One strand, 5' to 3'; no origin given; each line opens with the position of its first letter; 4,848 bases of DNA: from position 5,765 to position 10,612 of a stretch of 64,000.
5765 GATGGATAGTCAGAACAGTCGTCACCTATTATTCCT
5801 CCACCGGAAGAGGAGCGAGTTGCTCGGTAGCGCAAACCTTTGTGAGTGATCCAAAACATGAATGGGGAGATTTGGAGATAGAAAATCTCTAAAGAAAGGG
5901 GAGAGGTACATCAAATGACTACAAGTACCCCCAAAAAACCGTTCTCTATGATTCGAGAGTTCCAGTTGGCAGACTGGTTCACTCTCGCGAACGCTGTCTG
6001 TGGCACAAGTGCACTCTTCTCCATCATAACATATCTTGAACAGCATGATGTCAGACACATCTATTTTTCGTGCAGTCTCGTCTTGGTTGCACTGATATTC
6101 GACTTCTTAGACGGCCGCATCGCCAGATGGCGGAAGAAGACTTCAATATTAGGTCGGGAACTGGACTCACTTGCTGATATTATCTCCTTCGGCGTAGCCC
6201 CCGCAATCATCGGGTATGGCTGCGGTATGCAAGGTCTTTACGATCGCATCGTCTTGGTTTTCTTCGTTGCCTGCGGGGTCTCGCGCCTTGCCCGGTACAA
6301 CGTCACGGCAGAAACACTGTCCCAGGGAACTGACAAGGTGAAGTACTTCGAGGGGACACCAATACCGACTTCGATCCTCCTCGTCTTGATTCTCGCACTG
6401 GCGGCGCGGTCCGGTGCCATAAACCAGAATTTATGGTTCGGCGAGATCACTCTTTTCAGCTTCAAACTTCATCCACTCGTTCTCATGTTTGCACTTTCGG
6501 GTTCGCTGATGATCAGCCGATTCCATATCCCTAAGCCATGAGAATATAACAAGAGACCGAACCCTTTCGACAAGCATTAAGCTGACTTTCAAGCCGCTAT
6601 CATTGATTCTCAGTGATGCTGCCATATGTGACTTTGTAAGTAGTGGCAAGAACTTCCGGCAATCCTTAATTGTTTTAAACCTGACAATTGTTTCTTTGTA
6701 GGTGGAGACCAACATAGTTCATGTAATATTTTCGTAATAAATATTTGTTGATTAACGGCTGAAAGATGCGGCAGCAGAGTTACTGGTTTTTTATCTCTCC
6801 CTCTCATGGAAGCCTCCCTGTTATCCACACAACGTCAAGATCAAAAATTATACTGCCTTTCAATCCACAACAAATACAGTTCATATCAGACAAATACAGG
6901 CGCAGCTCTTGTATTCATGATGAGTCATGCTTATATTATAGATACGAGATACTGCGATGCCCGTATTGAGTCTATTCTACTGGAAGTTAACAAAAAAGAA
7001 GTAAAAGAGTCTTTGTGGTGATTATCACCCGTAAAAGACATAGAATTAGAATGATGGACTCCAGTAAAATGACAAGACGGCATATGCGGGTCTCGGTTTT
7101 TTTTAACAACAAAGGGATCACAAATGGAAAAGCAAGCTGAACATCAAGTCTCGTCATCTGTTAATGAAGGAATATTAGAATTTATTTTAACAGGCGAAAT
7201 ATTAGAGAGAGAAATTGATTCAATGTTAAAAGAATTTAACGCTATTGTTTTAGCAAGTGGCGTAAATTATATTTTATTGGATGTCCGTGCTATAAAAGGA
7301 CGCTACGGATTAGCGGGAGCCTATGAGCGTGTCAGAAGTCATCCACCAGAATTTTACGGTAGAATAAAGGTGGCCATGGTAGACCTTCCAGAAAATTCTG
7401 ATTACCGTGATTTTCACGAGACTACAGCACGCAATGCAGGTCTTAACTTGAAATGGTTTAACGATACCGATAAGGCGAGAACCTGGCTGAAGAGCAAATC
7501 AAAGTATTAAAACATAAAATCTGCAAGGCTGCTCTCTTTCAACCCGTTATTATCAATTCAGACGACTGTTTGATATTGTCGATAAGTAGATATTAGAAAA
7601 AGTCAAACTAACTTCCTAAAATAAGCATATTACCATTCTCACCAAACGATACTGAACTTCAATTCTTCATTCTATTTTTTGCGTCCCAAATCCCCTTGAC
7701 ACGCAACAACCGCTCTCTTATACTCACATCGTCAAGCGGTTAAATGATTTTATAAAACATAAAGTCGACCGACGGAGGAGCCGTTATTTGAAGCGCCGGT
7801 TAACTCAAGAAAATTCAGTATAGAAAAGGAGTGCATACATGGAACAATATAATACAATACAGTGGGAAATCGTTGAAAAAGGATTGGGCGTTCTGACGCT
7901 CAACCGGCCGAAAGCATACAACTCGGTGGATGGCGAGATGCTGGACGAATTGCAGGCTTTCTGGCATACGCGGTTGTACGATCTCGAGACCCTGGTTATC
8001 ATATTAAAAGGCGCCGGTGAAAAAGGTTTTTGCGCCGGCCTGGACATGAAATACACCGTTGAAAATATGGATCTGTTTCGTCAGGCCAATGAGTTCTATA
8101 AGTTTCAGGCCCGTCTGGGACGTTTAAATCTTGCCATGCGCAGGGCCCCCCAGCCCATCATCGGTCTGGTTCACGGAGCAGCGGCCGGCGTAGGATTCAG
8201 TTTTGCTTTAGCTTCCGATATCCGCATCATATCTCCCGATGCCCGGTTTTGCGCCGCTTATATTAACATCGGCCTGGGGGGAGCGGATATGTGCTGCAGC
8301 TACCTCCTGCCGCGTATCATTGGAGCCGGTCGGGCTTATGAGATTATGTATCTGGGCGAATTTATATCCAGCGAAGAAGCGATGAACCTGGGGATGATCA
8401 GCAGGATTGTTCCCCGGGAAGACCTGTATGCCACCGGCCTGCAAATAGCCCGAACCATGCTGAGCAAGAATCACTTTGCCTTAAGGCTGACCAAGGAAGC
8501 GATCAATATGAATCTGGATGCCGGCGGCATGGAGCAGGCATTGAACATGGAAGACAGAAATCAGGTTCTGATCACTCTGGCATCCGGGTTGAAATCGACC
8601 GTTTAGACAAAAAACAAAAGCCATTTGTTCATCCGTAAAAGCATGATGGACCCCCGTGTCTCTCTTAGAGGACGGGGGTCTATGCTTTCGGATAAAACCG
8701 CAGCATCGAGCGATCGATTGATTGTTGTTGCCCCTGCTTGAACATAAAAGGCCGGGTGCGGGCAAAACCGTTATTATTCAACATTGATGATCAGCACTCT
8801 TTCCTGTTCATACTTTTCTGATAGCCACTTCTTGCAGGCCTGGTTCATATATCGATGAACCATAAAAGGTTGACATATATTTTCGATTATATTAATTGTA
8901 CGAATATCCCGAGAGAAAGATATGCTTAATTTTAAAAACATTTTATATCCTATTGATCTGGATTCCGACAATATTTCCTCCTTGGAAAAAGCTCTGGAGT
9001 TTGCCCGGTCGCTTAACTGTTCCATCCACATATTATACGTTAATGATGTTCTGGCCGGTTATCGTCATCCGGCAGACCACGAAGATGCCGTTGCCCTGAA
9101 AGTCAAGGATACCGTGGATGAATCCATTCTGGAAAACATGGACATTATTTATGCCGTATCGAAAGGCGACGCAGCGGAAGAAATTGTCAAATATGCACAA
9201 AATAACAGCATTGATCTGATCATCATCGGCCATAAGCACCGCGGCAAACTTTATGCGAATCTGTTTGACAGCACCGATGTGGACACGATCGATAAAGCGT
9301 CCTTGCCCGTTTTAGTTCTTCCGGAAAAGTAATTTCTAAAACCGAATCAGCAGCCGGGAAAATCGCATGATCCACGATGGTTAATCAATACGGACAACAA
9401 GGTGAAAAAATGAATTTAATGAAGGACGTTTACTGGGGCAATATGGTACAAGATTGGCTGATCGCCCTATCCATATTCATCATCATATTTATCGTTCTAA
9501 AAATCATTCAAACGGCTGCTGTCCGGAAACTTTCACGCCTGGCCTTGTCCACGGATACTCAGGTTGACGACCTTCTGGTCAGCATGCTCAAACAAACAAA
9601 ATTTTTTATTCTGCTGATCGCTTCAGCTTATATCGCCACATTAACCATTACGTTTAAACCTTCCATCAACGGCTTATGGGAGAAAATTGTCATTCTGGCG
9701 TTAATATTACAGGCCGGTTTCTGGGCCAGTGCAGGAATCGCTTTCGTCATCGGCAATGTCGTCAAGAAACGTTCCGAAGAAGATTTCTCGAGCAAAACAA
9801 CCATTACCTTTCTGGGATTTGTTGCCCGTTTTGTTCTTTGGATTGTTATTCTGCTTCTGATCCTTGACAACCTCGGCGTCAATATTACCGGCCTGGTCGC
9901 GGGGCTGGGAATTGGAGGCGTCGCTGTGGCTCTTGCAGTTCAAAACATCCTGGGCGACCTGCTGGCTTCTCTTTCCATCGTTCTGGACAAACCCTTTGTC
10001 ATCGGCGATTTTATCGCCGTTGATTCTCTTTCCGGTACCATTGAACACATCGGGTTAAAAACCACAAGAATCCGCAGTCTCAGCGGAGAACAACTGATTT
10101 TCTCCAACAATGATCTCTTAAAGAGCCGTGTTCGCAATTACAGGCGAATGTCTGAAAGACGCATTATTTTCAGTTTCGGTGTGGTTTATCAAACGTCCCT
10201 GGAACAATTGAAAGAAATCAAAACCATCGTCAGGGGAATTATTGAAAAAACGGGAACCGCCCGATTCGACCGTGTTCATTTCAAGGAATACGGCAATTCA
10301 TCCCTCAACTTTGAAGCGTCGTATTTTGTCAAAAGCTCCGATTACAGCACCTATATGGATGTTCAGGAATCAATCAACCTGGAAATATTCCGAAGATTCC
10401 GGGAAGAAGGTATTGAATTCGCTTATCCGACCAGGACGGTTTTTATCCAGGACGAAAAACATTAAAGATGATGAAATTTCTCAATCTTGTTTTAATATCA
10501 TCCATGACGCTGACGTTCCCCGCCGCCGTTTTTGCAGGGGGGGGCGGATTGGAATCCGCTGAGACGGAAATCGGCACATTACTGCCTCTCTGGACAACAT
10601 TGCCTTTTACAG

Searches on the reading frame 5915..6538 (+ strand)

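Call 45: search_protein_families(library=pfam, proteins=[window:5915-6538:+], max_evalue=0.0001)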
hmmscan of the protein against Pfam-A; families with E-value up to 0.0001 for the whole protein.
window:5915-6538:+ (208 aa): 1 family
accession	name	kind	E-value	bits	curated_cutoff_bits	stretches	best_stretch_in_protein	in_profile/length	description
PF01066.26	CDP-OH_P_transf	-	1.3e-24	87.8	22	1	17-171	2-138/152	CDP-alcohol phosphatidyltransferase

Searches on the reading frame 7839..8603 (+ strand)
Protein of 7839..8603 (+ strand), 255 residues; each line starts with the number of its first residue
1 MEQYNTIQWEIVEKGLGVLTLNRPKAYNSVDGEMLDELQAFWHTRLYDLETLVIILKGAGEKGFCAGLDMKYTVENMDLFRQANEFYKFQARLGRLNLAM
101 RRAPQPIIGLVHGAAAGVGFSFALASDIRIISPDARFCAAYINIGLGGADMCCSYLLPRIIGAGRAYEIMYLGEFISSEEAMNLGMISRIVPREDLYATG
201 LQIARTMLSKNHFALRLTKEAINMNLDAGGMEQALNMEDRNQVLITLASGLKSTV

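Call 45: search_protein_families(library=pfam, proteins=[window:7839-8603:+], max_evalue=0.0001)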
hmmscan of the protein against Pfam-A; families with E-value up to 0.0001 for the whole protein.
window:7839-8603:+ (255 aa): 2 families
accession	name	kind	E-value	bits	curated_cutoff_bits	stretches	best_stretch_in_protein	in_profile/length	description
PF00378.25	ECH_1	-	5.3e-41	141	27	1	13-242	3-224/251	Enoyl-CoA hydratase/isomerase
PF16113.10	ECH_2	-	3.1e-28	99.7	27.2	1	17-204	2-185/335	Enoyl-CoA hydratase/isomerase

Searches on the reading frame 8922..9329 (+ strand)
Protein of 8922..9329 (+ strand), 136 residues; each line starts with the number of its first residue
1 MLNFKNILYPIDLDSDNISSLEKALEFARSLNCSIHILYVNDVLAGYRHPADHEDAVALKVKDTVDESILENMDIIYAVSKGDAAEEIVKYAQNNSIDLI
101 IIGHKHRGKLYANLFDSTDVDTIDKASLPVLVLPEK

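Call 45: search_protein_families(library=pfam, proteins=[window:8922-9329:+], max_evalue=0.0001)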
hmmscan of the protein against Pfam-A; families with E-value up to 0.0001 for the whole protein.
window:8922-9329:+ (136 aa): 1 family
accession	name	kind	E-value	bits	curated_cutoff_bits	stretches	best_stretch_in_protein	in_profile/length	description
PF00582.32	Usp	-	4.8e-18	66.5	24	1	4-134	2-141/141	Universal stress protein family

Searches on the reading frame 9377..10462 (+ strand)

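Call 45: search_protein_families(library=pfam, proteins=[window:9377-10462:+], max_evalue=0.0001)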
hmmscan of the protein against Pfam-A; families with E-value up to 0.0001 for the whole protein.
window:9377-10462:+ (362 aa): 3 families
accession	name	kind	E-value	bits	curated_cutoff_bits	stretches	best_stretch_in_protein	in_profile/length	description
PF00924.24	MS_channel_2nd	-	3.8e-17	62.6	20.2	1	190-257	1-68/68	Mechanosensitive ion channel, beta-domain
PF21082.3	MS_channel_3rd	-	4e-14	53.2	21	1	264-348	2-88/88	Mechanosensitive ion channel MscS, C-terminal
PF21088.3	MS_channel_1st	-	8.4e-10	38.9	23.1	1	149-189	2-42/42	Mechanosensitive ion channel, transmembrane helices 2/3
